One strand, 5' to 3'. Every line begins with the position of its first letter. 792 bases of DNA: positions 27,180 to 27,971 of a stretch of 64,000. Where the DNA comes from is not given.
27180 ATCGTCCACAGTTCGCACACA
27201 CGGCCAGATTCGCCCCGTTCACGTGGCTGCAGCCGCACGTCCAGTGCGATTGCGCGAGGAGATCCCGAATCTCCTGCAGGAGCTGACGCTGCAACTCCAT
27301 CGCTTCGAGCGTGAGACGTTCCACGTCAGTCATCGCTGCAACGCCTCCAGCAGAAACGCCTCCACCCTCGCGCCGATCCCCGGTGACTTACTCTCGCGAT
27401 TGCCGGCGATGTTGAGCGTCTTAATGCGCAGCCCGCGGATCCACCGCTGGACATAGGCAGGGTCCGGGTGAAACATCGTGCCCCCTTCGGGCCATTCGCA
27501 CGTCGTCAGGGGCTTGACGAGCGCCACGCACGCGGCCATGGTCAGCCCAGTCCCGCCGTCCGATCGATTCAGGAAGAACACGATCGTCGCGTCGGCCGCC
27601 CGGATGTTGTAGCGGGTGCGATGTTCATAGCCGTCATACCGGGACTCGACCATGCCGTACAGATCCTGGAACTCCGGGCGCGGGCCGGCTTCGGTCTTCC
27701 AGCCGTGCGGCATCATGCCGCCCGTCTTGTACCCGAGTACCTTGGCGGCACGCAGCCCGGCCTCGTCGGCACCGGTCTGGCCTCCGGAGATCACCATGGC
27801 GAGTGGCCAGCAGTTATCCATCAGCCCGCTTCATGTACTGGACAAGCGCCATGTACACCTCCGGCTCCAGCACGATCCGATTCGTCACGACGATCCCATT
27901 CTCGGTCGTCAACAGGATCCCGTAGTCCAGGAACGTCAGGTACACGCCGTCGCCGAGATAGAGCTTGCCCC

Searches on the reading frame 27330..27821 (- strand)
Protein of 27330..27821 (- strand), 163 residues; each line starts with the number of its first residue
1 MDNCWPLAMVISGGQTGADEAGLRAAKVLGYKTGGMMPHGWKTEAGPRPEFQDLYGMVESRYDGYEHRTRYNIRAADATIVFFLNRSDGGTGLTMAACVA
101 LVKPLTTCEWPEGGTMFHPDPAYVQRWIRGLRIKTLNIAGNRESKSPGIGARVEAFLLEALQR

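Call 74: search_protein_families(library=pfam, max_evalue=0.05, proteins=[window:27330-27821:-])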
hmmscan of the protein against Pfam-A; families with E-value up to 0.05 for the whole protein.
window:27330-27821:- (163 aa): 1 family
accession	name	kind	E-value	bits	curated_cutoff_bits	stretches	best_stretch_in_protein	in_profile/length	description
PF12694.12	cpYpsA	-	1.5e-36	125.7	26.2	1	10-159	1-143/145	Circularly permutated YpsA SLOG family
